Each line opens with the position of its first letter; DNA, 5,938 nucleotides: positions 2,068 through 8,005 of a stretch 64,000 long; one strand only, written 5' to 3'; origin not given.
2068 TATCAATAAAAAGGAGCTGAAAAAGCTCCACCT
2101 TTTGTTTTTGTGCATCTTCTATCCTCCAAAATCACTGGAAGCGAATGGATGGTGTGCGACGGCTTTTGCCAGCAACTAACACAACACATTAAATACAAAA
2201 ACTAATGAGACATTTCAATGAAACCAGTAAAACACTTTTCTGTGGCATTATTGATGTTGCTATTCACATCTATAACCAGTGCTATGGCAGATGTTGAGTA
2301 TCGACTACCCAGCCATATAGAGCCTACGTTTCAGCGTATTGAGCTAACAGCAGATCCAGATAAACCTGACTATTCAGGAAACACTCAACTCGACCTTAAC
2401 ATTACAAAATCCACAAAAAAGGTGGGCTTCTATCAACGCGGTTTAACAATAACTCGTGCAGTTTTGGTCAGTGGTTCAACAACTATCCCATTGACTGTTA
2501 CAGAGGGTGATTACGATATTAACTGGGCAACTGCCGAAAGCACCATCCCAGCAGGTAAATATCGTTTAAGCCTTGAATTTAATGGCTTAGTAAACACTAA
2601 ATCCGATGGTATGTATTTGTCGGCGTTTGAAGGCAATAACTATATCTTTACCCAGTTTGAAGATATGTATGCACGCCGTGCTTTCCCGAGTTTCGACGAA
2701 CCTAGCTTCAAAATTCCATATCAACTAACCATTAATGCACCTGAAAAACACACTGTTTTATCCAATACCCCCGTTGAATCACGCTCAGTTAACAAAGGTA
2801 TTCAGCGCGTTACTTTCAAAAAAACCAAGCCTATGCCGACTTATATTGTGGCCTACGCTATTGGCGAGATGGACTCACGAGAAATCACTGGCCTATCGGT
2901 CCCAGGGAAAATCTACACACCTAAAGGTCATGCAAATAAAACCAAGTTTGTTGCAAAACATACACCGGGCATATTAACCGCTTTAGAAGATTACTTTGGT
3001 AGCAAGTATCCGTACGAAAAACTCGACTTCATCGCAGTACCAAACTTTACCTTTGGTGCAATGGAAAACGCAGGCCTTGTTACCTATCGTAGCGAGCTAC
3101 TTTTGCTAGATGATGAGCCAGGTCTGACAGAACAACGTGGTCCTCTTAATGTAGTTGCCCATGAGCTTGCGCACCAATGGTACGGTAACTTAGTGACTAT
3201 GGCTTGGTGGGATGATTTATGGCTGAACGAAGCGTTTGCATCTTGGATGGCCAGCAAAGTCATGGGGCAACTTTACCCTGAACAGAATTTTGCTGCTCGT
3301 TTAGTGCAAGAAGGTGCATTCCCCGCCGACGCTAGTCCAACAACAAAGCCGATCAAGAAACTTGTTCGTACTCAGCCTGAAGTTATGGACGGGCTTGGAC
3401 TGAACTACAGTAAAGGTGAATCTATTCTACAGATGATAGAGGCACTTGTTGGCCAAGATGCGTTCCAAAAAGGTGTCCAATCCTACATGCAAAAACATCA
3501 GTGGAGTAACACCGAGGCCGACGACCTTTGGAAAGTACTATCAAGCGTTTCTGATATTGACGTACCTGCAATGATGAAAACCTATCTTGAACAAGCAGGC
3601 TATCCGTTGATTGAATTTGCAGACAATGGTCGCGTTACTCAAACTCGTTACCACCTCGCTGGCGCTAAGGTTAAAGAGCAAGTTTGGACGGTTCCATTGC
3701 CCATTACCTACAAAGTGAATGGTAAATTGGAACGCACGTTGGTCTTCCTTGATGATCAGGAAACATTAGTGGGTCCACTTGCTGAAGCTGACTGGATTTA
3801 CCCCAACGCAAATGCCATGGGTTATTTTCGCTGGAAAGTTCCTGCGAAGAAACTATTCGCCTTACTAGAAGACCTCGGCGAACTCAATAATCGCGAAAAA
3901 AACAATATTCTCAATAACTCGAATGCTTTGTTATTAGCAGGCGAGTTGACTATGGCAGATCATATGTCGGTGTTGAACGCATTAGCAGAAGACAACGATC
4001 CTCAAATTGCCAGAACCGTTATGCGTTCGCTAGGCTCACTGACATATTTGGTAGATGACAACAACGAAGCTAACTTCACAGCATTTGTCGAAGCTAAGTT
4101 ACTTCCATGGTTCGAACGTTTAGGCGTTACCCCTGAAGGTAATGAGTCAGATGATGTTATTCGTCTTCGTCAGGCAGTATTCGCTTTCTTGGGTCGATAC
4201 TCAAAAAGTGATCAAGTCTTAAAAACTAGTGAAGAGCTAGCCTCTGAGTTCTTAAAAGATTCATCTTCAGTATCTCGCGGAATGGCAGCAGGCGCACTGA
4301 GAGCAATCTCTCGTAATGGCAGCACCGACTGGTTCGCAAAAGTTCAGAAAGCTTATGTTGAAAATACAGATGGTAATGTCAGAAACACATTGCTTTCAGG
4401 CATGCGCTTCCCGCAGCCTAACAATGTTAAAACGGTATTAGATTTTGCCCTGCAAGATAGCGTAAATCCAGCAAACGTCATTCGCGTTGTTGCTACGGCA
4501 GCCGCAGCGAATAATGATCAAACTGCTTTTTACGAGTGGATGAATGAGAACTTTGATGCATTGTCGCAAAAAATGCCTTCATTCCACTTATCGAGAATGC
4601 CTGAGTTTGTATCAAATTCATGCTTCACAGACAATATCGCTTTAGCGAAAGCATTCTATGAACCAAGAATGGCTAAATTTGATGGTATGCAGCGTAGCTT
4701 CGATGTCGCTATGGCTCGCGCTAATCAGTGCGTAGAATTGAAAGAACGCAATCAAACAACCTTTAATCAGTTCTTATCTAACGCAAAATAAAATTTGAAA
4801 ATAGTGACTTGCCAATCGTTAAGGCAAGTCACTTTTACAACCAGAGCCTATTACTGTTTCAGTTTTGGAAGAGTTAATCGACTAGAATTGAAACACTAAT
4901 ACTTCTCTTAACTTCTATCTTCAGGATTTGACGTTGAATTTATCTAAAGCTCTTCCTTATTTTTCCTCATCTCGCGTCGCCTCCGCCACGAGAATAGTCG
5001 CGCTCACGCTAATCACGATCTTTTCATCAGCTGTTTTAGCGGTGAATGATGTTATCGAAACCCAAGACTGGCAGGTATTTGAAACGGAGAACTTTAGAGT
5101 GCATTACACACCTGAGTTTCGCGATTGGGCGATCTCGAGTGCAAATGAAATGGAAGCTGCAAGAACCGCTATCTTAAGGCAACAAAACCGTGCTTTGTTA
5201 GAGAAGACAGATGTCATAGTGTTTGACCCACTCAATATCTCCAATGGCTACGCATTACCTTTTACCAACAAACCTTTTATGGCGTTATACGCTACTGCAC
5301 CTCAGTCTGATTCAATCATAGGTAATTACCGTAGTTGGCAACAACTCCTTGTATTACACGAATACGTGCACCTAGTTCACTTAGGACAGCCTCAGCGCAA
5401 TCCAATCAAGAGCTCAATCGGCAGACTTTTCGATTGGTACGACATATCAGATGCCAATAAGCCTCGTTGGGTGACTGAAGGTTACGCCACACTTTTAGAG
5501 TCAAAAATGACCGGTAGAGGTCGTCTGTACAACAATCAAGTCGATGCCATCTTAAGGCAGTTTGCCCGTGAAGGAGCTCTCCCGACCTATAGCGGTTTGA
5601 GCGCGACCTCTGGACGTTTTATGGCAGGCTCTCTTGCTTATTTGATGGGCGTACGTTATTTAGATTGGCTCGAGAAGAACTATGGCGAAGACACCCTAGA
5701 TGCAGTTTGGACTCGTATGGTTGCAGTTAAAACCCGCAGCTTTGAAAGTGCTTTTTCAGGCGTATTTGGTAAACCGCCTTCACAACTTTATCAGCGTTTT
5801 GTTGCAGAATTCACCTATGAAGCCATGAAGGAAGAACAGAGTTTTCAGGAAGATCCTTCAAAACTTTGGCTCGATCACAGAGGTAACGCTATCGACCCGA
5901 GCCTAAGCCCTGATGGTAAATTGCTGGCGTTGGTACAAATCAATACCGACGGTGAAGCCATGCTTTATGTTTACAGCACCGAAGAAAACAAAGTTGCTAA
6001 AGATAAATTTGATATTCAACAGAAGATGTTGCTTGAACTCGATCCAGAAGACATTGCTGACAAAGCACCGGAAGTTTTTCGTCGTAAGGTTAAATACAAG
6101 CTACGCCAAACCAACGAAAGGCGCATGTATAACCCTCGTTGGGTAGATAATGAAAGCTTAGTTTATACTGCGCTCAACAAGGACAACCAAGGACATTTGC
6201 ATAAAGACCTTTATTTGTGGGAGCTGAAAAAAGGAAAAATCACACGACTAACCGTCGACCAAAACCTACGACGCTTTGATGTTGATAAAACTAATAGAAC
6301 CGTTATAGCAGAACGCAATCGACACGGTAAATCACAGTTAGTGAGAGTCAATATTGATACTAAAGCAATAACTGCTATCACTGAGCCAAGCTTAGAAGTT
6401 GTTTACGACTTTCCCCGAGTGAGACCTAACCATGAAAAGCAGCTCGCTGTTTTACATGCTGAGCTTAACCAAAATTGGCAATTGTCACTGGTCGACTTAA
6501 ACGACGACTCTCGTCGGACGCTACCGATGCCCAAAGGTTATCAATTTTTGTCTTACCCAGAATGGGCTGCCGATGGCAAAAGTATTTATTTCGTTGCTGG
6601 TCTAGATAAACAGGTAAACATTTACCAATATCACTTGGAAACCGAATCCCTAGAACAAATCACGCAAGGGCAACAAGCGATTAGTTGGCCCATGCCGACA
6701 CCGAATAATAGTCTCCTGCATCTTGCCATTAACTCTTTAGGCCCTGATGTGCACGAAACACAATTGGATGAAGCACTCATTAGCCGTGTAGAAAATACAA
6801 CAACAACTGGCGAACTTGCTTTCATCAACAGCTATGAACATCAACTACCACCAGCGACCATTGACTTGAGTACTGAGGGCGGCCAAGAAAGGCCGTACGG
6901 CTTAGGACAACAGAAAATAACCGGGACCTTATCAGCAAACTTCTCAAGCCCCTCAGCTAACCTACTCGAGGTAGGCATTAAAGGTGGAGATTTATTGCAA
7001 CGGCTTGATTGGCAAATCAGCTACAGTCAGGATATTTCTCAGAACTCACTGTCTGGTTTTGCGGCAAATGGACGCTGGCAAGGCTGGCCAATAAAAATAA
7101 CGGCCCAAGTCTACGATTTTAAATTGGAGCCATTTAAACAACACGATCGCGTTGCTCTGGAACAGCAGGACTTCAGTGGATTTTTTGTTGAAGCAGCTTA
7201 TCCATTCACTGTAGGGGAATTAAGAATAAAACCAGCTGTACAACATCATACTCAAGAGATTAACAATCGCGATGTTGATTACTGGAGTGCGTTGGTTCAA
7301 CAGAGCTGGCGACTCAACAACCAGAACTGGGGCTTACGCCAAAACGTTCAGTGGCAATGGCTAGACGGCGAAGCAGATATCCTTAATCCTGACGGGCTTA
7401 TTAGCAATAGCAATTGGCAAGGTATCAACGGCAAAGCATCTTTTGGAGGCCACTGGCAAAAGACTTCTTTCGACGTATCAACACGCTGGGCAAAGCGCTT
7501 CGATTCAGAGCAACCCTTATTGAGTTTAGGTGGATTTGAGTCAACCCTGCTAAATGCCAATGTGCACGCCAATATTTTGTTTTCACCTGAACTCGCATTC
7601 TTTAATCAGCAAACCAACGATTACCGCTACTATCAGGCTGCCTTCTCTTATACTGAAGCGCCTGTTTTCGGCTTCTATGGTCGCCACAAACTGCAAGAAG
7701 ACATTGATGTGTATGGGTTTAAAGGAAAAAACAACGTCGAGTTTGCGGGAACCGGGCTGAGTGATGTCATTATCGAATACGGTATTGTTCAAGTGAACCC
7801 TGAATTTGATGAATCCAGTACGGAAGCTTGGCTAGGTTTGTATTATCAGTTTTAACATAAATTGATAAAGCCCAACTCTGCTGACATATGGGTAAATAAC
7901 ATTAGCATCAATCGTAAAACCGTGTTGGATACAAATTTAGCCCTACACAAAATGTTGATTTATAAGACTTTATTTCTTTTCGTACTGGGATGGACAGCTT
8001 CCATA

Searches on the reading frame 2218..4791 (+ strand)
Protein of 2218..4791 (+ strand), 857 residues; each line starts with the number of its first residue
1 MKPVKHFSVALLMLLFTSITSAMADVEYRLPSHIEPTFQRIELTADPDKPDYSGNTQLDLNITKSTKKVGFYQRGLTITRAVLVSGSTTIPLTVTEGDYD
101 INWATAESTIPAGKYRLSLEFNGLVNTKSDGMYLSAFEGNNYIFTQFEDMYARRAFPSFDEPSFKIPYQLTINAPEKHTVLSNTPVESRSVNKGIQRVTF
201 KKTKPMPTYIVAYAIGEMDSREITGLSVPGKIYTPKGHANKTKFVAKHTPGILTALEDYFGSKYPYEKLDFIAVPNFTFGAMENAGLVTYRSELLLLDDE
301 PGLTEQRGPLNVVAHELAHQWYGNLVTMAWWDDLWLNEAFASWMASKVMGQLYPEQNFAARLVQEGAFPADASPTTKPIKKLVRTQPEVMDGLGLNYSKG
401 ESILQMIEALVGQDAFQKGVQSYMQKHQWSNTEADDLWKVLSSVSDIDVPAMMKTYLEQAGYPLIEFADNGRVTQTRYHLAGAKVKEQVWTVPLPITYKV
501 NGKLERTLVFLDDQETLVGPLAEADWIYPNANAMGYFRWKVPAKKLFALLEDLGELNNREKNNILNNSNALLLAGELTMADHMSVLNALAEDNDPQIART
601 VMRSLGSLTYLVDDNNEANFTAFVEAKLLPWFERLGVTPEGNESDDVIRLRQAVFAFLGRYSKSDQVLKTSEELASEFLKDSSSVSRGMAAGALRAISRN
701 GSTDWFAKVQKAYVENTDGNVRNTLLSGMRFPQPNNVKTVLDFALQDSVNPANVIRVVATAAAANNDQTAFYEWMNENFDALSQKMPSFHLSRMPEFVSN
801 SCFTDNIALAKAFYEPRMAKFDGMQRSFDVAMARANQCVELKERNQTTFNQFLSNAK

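Call 21: search_protein_families(library=pfam, proteins=[window:2218-4791:+], max_evalue=0.00001)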
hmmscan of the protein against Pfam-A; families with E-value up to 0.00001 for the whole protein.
window:2218-4791:+ (857 aa): 3 families
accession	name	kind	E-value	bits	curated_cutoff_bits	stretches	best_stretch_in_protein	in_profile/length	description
PF01433.26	Peptidase_M1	-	4e-64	216.6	27.7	1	247-456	4-218/218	Peptidase family M1 domain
PF11838.14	ERAP1_C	-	5.1e-36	125.1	38.2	1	526-833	1-314/318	ERAP1-like C-terminal domain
PF17900.6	Peptidase_M1_N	-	2e-31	110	25.8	1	39-210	5-186/186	Peptidase M1 N-terminal domain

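Call 84: find_encoding_contigs(protein=window:2218-4791:+, flank=10000, max_places=1)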
Protein window:2218-4791:+ (857 aa): 2 contigs read that carry it; 1 place shown.
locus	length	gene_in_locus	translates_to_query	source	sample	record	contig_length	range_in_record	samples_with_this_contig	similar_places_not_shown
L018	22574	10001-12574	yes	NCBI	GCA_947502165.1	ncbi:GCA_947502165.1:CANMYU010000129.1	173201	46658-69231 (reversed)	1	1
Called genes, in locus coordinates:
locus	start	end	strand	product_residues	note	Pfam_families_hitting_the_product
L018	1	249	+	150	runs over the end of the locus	PF05168:HEPN (weak)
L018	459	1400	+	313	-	PF06689:zf-C4_ClpX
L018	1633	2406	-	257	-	-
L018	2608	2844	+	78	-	PF01381:HTH_3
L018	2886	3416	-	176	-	-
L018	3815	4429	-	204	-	PF00239:Resolvase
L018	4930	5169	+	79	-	-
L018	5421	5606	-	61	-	-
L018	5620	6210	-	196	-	PF19865:DUF6338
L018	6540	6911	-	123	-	-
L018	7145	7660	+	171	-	-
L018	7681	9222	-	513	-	PF20172:DUF6538, PF00589:Phage_integrase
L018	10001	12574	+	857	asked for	PF17900:Peptidase_M1_N, PF01433:Peptidase_M1, PF11838:ERAP1_C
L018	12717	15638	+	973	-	PF26549:Tricorn_N (faint), PF07676:PD40 (faint), PF26550:Tricorn_2nd (faint)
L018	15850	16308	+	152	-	-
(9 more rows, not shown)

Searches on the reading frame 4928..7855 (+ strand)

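Call 21: search_protein_families(library=pfam, proteins=[window:4928-7855:+], max_evalue=0.00001)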
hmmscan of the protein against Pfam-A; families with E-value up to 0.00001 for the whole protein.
window:4928-7855:+ (975 aa): 1 family
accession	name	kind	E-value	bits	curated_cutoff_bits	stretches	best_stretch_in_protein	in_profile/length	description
PF07676.18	PD40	-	9.5e-06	25.9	20.9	0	314-334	4-24/38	WD40-like Beta Propeller Repeat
